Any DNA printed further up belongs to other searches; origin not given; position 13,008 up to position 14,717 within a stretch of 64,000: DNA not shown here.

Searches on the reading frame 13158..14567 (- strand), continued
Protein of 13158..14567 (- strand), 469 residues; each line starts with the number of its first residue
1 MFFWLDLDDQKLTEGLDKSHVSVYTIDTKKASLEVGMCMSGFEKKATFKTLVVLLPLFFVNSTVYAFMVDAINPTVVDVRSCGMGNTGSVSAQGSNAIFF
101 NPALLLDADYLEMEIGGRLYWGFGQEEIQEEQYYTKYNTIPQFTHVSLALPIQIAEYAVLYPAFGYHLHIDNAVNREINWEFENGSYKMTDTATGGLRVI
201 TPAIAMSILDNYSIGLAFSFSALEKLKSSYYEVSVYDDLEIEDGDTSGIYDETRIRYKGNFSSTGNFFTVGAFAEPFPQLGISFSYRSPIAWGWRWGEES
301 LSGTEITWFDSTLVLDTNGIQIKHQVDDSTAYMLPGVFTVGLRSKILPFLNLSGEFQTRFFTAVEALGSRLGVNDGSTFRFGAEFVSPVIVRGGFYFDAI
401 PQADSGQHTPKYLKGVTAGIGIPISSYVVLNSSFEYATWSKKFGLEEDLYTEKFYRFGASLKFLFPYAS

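Call 71: find_encoding_contigs(protein=P0189, flank=10000, max_places=1)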
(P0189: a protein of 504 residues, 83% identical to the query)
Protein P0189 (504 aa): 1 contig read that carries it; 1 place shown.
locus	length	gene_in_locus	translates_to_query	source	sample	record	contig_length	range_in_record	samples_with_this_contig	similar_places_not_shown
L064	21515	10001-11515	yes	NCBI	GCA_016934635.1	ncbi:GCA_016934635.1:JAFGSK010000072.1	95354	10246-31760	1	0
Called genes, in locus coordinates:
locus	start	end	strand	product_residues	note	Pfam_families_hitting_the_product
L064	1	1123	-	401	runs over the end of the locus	PF03739:LptF_LptG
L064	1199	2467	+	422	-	PF00534:Glycos_transf_1, PF13692:Glyco_trans_1_4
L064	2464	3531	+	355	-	PF02350:Epimerase_2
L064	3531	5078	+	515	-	PF01943:Polysacc_synt, PF13440:Polysacc_synt_3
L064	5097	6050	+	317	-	PF00535:Glycos_transf_2, PF13641:Glyco_tranf_2_3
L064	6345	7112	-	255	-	-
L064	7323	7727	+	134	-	-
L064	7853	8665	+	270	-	PF00106:adh_short, PF08659:KR, PF13561:adh_short_C2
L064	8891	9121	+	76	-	-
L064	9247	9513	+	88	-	-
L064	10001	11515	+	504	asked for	PF00072:Response_reg, PF08665:PglZ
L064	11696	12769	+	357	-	PF02615:Ldh_2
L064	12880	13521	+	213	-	-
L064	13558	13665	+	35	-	-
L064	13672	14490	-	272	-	-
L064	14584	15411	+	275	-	-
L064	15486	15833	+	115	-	-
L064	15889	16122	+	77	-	-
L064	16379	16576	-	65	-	-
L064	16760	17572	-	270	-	PF01578:Cytochrom_C_asm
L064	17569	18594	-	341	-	PF05140:ResB (faint)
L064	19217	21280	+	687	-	PF00515:TPR_1 (weak), PF07719:TPR_2 (weak), PF13424:TPR_12, PF13432:TPR_16, PF00515:TPR_1 (weak), PF07719:TPR_2 (weak), PF00515:TPR_1 (weak), PF07719:TPR_2 (weak), +9 more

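Call 72: find_encoding_contigs(protein=P0250, flank=10000, max_places=1)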
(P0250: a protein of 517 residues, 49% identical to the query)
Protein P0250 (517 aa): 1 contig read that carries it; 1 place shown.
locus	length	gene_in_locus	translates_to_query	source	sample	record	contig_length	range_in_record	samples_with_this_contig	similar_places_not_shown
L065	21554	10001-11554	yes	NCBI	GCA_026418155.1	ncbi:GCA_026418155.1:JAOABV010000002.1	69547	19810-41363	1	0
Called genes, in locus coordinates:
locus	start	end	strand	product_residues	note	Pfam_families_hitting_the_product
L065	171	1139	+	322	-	PF04463:2-thiour_desulf, PF08349:DUF1722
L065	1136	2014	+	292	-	PF03851:UvdE, PF01261:AP_endonuc_2 (faint)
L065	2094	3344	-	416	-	PF01547:SBP_bac_1, PF13416:SBP_bac_8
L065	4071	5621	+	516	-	PF07837:FTCD_N, PF02971:FTCD, PF04961:FTCD_C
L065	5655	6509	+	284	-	PF02811:PHP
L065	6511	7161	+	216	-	PF13709:DUF4159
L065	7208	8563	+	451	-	PF00932:LTD, PF13585:CHU_C (weak), PF13860:FlgD_ig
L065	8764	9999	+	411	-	PF02518:HATPase_c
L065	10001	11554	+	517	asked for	PF00072:Response_reg, PF08665:PglZ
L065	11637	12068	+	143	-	PF01741:MscL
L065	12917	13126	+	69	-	-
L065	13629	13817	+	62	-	-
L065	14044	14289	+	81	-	-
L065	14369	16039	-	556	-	PF01268:FTHFS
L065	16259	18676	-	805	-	PF04945:YHS, PF00403:HMA, PF00122:E1-E2_ATPase, PF00702:Hydrolase, PF08282:Hydrolase_3 (faint)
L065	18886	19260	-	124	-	PF06397:Desulfoferrod_N, PF01880:Desulfoferrodox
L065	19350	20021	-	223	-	PF00578:AhpC-TSA, PF08534:Redoxin, PF10417:1-cysPrx_C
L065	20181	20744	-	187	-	PF14512:TM1586_NiRdase (faint), PF00881:Nitroreductase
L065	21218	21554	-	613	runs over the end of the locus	PF02897:Peptidase_S9_N (faint), PF00801:PKD (weak), PF18911:PKD_4 (weak)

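Call 73: search_protein_families(library=ncbifam, proteins=[L065:8764-9999:+, L065:7208-8563:+, L064:6345-7112:-, L064:12880-13521:+, L064:13672-14490:-, L064:14584-15411:+, L064:7323-7727:+, L064:19217-21280:+, L059:16144-17925:+, L059:15133-15993:+], max_evalue=0.0001)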
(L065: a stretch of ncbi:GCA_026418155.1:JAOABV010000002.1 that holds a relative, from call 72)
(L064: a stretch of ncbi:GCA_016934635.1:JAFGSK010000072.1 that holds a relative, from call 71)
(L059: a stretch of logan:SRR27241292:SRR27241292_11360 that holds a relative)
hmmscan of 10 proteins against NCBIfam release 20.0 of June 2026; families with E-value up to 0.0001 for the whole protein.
L065:8764-9999:+ (411 aa): 49 families (the best 25 are shown)
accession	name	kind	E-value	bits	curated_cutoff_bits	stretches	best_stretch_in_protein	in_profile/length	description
NF008468.0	PRK11360.1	equivalog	4.1e-25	88.2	646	1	188-408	403-612/616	two-component system sensor histidine kinase AtoS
NF053867.1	SprKinKinDBac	equivalog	4e-16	58.6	775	1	178-406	284-499/500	sporulation kinase KinD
NF007688.0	PRK10364.1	equivalog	1.8e-14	53.4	479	1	174-405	233-452/460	two-component system sensor histidine kinase ZraS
NF041777.1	sens_FixL_Rhizob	equivalog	2.4e-14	52.9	850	1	185-406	266-483/485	sensor protein FixL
NF008293.1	PRK11073.1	equivalog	1e-13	51.3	240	1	237-405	173-348/349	nitrogen regulation protein NR(II)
NF008298.1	PRK11086.1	subfamily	3.9e-13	48.7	520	1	304-405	427-526/529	DcuS/MalK family sensor histidine kinase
NF006800.0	PRK09303.1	equivalog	7e-13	48.3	342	1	188-406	158-379/383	histidine kinase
NF047497.1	HK_LIC_12097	equivalog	1.7e-12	46.8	500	1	298-404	266-366/367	LIC_12097 family sensor histidine kinase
TIGR02916.1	PEP_his_kin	equivalog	2.2e-12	46.4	300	1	232-403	514-679/679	XrtA/PEP-CTERM system histidine kinase PrsK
NF046044.1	PnpS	equivalog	2.5e-12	46.5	400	1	188-403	177-390/390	two-component system histidine kinase PnpS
NF007793.0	PRK10490.1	equivalog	3e-12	45.4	1123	1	176-406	659-884/895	two-component system sensor histidine kinase KdpD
NF049962.1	HisKinFlgSCampy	equivalog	4.6e-12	45.5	600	1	281-399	215-335/338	fla regulon two-component system sensor histidine kinase FlgS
NF052574.1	HisKinEspCMyxo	equivalog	1e-11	43.7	1200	1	227-408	459-641/785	serine histidine kinase EspC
NF053855.1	HisKinPhoRBctds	equivalog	2.4e-11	42.8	500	1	174-398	354-577/583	two-component system sensor histidine kinase PhoR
TIGR02966.1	phoR_proteo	equivalog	2.9e-10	39.7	334.2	1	188-400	121-331/333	phosphate regulon sensor histidine kinase PhoR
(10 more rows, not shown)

L065:7208-8563:+ (451 aa): 3 families
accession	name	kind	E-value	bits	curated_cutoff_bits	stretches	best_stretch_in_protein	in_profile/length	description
NF009452.0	PRK12812.1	equivalog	2.7e-06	26.8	258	1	377-436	150-211/289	flagellar basal body rod modification protein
NF033707.1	T9SS_sortase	equivalog_domain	4.9e-06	24.5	420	1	307-441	955-1087/1095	type IX secretion system sortase PorU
NF004496.1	PRK05842.1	equivalog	1.5e-05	24.4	250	1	360-436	147-225/271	flagellar hook assembly protein FlgD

L064:6345-7112:- (255 aa): 3 families
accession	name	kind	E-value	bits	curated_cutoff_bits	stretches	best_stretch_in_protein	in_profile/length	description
NF045883.1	PIPSynth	equivalog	2.7e-09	37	170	1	34-147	9-120/197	phosphatidylinositol phosphate synthase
NF040950.1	archin_ph_syn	equivalog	4.4e-09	36.5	180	1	39-145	15-118/191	archaetidylinositol phosphate synthase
NF041135.1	IPPtranDIPPsyn_Thcocales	equivalog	6.7e-09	35.2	580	1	23-149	226-344/419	bifunctional L-myo-inositol-1-phosphate cytidylyltransferase/CDP-L-myo-inositol myo-inositolphosphotransferase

L064:12880-13521:+ (213 aa): 0 families

L064:13672-14490:- (272 aa): 0 families

L064:14584-15411:+ (275 aa): 0 families

L064:7323-7727:+ (134 aa): 0 families

L064:19217-21280:+ (687 aa): 14 families
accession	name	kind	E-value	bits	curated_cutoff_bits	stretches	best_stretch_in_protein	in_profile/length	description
NF033762.1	social_mot_Tgl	equivalog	3.3e-17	62.6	225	1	167-288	85-202/252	social motility TPR repeat lipoprotein Tgl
NF040959.1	MamA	equivalog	7.2e-17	61.5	200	1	153-284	76-201/204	magnetosome protein MamA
TIGR02521.1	type_IV_pilW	equivalog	1.6e-16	60.6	154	1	231-301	110-180/234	type IV pilus biogenesis/stability protein PilW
NF002725.1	PRK02603.1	equivalog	2.4e-13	50.5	143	1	184-269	35-119/173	photosystem I assembly protein Ycf3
NF047507.1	TPR_BatC_Lepto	exception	9.6e-11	41.6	175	2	157-213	67-125/214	TPR repeat-containing protein BatC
NF052312.1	T9SS_PorW_SprE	equivalog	4.3e-10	38.9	250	1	188-259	294-367/716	type IX secretion system periplasmic lipoprotein PorW/SprE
TIGR02795.1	tol_pal_ybgF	equivalog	3.1e-09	37.5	90.1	0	88-173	14-101/119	tol-pal system protein YbgF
TIGR02917.1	PEP_TPR_lipo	equivalog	5.2e-08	31.2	312.2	1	115-250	400-529/899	XrtA/PEP-CTERM system TPR-repeat protein PrsT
TIGR00990.1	3a0801s09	subfamily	1.1e-06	27.6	757.25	1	88-212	306-427/615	mitochondrial import receptor subunit TOM70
NF053520.1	HK_Porph_FimS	equivalog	1.1e-06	27.2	600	1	162-248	98-192/618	sensor histidine kinase FimS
TIGR02552.1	LcrH_SycD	equivalog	1.5e-06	28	104.8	0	157-212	27-80/136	SycD/LcrH family type III secretion system chaperone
NF038310.1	lysogeny_AimR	equivalog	1e-05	24.8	70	0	228-284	299-354/365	AimR family lysis-lysogeny pheromone receptor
NF053779.1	BT3442_fam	equivalog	2.2e-05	23.4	940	0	226-292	108-178/563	BT3442 family protein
NF058541.1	SusR_regulator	equivalog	8.1e-05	22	480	0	169-247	151-230/515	SusR family glycan utilization regulator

L059:16144-17925:+ (593 aa): 26 families (the best 25 are shown)
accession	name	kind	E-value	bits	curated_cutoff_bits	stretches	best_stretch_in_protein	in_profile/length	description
TIGR02521.1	type_IV_pilW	equivalog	1.9e-36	125.8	154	4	121-200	37-116/234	type IV pilus biogenesis/stability protein PilW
TIGR02917.1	PEP_TPR_lipo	equivalog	3.7e-33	114.5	312.2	2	58-347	340-629/899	XrtA/PEP-CTERM system TPR-repeat protein PrsT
NF040959.1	MamA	equivalog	3.2e-26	92.1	200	2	65-245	20-201/204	magnetosome protein MamA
NF033920.0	C39_PA2778_fam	equivalog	8e-26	91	150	3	412-475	192-255/255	PA2778 family cysteine peptidase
TIGR02552.1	LcrH_SycD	equivalog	2.7e-24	85.4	104.8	2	162-252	31-121/136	SycD/LcrH family type III secretion system chaperone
NF033762.1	social_mot_Tgl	equivalog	6.9e-24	84.5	225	2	182-342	30-193/252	social motility TPR repeat lipoprotein Tgl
NF047371.1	FlcA_CTERM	equivalog_domain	3.9e-19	68.6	300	2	253-475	266-504/646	periplasmic flagellar collar protein FlcA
TIGR00990.1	3a0801s09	subfamily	8.1e-19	67.7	757.25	1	61-215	345-499/615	mitochondrial import receptor subunit TOM70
TIGR00540.1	TPR_hemY_coli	hypoth_equivalog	6.8e-14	51.4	142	1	58-141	303-385/385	heme biosynthesis-associated TPR protein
TIGR02795.1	tol_pal_ybgF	equivalog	8.6e-13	48.9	90.1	0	405-445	34-74/119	tol-pal system protein YbgF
NF047507.1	TPR_BatC_Lepto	exception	1e-12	48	175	1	79-147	56-128/214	TPR repeat-containing protein BatC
NF008520.0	PRK11447.1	equivalog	5e-12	44.5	858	1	94-346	282-522/1157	cellulose synthase complex outer membrane protein BcsC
NF033758.1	gliding_GltE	equivalog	1.3e-11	44.2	225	0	165-224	68-127/411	adventurous gliding motility TPR repeat lipoprotein GltE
NF052415.1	T3SS_chap_SctY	equivalog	3.6e-11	43.5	70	0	153-244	10-104/106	type III secretion apparatus assembly chaperone SctY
NF008017.0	PRK10747.1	equivalog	5.7e-10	38.6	608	0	93-177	306-389/398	protoheme IX biogenesis protein HemY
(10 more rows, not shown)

L059:15133-15993:+ (286 aa): 2 families
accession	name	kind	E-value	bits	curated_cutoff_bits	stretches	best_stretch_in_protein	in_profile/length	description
TIGR04183.1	Por_Secre_tail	domain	2.9e-05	24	23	1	217-283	14-70/72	T9SS type A sorting domain-containing protein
NF040591.1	choice_anch_O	subfamily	9.9e-05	21.1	125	0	124-150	3-28/670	choice-of-anchor O protein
